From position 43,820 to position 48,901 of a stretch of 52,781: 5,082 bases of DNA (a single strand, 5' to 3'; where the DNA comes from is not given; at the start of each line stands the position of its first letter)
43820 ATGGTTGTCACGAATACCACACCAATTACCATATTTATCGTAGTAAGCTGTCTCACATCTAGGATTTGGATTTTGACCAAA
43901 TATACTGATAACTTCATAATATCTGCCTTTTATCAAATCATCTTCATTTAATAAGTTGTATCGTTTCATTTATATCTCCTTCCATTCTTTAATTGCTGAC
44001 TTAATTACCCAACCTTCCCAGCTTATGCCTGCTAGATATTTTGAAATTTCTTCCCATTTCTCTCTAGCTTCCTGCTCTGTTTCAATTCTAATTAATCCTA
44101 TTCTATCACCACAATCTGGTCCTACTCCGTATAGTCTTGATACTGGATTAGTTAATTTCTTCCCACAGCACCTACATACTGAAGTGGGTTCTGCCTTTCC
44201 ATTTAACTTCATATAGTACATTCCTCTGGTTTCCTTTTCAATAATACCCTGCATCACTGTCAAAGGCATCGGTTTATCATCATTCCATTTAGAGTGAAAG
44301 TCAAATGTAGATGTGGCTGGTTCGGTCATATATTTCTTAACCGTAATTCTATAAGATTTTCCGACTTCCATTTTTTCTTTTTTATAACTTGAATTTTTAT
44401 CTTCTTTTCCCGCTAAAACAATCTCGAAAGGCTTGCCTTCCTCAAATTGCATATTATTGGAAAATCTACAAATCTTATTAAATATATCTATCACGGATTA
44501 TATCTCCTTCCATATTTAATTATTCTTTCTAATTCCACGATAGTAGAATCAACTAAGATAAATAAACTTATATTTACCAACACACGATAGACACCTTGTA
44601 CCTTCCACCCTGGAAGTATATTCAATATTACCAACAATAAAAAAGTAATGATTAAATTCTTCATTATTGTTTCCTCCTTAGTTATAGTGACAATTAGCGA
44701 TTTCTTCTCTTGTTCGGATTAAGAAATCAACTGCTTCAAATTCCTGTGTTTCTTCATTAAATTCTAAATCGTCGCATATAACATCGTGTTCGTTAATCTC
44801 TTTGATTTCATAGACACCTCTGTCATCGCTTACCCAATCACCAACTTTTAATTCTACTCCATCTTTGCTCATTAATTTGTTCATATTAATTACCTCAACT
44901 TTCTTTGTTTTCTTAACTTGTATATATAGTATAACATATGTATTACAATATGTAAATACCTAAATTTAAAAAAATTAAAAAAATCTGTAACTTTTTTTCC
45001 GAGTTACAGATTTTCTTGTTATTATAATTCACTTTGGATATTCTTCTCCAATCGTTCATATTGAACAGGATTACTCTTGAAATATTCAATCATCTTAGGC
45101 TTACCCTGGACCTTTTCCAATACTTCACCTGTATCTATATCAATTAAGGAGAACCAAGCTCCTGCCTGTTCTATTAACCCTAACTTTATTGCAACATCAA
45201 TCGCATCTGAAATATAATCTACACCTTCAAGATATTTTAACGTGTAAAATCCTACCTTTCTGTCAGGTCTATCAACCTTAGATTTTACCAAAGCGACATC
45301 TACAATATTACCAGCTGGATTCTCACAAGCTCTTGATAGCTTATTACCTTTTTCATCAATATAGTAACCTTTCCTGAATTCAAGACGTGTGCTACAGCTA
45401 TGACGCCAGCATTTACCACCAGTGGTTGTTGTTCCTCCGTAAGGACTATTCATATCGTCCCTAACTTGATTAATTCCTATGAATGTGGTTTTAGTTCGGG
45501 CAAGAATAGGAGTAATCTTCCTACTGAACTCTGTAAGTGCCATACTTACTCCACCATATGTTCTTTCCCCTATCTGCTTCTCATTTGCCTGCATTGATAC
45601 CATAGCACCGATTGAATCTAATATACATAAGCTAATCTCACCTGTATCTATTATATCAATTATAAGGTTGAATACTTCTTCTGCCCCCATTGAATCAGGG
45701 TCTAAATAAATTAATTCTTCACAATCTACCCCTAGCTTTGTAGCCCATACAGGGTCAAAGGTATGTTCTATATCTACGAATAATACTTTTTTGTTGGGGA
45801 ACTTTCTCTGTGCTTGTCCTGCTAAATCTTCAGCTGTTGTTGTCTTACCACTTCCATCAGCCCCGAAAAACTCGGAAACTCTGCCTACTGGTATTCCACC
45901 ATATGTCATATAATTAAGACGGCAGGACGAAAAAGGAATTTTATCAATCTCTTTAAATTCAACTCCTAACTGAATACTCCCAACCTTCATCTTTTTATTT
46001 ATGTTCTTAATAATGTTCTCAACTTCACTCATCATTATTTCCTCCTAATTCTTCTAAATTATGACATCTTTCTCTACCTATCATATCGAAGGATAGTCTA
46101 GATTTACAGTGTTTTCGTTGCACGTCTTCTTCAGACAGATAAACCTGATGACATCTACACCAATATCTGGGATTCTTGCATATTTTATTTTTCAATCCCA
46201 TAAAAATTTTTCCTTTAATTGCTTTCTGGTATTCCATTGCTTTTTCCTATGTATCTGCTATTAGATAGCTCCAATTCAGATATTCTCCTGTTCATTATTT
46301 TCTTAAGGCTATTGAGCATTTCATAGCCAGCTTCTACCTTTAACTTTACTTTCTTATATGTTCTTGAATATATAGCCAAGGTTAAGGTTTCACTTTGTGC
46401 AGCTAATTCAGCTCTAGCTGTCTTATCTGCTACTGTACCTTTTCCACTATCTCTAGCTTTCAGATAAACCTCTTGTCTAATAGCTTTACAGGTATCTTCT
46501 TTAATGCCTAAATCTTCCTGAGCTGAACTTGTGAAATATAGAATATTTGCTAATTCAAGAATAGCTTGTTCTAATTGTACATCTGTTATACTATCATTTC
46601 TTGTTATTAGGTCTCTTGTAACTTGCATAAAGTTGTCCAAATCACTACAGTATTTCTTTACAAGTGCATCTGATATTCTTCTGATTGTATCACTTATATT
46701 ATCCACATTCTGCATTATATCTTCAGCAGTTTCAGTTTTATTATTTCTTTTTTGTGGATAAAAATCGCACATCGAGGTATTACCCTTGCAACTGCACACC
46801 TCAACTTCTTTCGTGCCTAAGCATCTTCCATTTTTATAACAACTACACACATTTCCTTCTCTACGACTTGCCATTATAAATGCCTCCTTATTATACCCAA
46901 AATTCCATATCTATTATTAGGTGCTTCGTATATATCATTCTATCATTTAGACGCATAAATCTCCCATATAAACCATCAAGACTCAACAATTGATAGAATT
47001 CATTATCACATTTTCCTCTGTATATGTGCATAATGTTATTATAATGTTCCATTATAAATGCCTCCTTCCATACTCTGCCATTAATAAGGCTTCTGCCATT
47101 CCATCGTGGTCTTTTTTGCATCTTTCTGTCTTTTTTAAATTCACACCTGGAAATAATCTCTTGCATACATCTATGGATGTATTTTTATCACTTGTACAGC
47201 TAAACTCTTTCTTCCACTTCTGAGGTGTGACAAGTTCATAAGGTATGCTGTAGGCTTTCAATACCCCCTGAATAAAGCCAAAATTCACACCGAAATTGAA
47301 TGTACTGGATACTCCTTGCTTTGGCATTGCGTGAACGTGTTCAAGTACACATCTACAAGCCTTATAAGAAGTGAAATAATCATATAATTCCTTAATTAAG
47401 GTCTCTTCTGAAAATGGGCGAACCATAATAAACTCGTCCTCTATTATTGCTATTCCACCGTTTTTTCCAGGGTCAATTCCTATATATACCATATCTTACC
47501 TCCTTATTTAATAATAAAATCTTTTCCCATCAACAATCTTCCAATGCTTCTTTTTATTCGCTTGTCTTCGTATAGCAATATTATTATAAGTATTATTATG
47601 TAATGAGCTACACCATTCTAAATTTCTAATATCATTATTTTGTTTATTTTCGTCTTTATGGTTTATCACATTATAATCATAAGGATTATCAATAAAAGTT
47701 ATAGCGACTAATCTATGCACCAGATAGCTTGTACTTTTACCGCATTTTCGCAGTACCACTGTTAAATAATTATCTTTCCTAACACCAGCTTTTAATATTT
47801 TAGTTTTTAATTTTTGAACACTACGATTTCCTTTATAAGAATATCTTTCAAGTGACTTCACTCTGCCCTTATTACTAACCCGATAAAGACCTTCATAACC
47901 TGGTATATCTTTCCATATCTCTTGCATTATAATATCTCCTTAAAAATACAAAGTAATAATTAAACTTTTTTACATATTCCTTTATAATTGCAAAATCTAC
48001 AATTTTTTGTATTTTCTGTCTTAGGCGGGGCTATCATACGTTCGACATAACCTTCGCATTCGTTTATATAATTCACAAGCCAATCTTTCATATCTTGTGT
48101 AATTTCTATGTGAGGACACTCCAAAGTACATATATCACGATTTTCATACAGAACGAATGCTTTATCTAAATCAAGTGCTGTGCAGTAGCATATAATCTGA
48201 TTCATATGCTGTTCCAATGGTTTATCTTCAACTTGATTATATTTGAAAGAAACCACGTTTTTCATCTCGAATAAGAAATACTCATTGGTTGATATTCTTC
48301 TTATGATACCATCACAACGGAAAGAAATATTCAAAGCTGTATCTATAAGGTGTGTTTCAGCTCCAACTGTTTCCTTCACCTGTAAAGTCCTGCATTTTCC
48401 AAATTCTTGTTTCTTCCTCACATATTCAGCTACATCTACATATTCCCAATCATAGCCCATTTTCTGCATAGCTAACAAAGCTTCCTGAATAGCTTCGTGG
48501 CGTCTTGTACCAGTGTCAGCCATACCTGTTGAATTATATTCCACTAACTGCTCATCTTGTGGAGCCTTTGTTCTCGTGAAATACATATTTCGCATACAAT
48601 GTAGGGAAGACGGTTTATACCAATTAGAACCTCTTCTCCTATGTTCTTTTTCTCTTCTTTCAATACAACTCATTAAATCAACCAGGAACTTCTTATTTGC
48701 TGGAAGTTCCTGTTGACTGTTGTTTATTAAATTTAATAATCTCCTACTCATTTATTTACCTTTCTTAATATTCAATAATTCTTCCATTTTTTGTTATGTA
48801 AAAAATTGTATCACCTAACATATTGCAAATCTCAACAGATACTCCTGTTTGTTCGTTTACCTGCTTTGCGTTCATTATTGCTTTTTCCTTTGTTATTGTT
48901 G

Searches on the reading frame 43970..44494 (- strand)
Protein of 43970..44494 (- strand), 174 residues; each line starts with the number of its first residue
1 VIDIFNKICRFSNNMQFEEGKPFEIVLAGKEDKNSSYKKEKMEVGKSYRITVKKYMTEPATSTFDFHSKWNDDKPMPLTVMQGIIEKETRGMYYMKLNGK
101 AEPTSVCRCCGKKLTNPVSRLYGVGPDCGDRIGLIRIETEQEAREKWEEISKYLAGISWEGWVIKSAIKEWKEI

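Call 23: search_protein_families(library=phrogs, proteins=[window:43970-44494:-], max_evalue=0.0001)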
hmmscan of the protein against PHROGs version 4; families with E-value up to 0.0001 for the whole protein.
window:43970-44494:- (174 aa): 2 families
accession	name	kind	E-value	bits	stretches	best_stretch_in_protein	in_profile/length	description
phrog_636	-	unknown function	2.1e-07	32.4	1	105-134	205-234/254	-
phrog_25989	-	unknown function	2e-05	25.8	1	105-138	3-36/70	-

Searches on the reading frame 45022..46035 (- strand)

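Call 23: search_protein_families(library=phrogs, proteins=[window:45022-46035:-], max_evalue=0.0001)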
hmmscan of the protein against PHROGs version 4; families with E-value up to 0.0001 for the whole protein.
window:45022-46035:- (337 aa): 4 families
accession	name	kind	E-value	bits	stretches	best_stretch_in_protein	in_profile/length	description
phrog_97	-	other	1.3e-72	246.6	2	2-223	21-254/506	UvsX-like recombinase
phrog_8337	-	DNA, RNA and nucleotide metabolism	2.7e-30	106.7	1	20-222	37-241/273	DNA repair protein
phrog_239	-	DNA, RNA and nucleotide metabolism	5e-06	26.7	1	20-125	325-432/801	DNA primase/helicase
phrog_19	-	DNA, RNA and nucleotide metabolism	8.7e-05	22.6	0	28-90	330-390/621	DnaB-like replicative helicase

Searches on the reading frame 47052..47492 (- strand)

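Call 24: search_protein_families(library=phrogs, proteins=[window:47052-47492:-], max_evalue=0.0001)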
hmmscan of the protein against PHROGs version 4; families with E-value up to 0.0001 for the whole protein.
window:47052-47492:- (146 aa): 2 families
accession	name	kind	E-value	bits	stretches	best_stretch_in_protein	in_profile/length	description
phrog_1770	-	DNA, RNA and nucleotide metabolism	5e-35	121.8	1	1-145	4-150/158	Holliday junction resolvase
phrog_159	-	DNA, RNA and nucleotide metabolism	6.2e-08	33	1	1-144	88-248/330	RuvC-like Holliday junction resolvase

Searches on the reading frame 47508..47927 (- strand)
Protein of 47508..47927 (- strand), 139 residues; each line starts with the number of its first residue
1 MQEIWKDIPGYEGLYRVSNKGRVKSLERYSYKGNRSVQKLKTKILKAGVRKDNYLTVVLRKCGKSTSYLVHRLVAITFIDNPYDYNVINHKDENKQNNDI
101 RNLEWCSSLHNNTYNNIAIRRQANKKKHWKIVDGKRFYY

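Call 23: search_protein_families(library=phrogs, proteins=[window:47508-47927:-], max_evalue=0.0001)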
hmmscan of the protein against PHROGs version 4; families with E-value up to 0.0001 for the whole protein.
window:47508-47927:- (139 aa): 6 families
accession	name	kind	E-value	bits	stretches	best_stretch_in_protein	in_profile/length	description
phrog_59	-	DNA, RNA and nucleotide metabolism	1.5e-37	131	1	1-114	136-234/423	HNH endonuclease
phrog_959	-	DNA, RNA and nucleotide metabolism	4.4e-32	111.7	1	1-130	4-120/138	HNH endonuclease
phrog_1492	-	DNA, RNA and nucleotide metabolism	2.8e-31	110.1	1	1-113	43-157/414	HNH endonuclease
phrog_99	-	DNA, RNA and nucleotide metabolism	1.6e-08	35.6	1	23-113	114-203/383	HNH endonuclease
phrog_37683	-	unknown function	2.1e-08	34.6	1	37-119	129-212/279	-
phrog_17657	-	DNA, RNA and nucleotide metabolism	1.6e-05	25.8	1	29-106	80-165/168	HNH endonuclease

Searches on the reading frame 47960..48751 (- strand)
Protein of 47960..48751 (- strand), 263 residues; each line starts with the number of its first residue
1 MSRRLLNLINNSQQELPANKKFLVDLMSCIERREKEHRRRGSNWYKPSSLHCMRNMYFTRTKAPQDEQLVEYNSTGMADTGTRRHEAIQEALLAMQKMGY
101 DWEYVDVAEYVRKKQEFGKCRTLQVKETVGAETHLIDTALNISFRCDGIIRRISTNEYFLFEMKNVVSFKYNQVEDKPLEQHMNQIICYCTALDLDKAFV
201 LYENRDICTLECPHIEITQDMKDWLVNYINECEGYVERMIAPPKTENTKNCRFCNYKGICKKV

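Call 3: search_protein_families(library=pfam, proteins=[window:47960-48751:-], max_evalue=0.1)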
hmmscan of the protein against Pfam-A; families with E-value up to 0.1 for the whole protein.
window:47960-48751:- (263 aa): 1 family
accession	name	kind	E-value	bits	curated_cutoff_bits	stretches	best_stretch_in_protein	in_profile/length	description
PF01930.23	Cas_Cas4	-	0.025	15.1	22.7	1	180-261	79-159/160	Domain of unknown function DUF83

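Call 4: search_protein_families(library=phrogs, proteins=[window:47960-48751:-], max_evalue=0.01)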
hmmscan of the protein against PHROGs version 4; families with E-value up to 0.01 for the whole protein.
window:47960-48751:- (263 aa): 2 families
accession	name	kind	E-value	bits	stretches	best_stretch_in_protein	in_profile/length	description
phrog_1706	-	DNA, RNA and nucleotide metabolism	1.4e-38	134.1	1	2-262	4-244/293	CRISPR/Cas system associated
phrog_1990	-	DNA, RNA and nucleotide metabolism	3.3e-08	34.2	1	130-262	99-237/290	Cas4-domain exonuclease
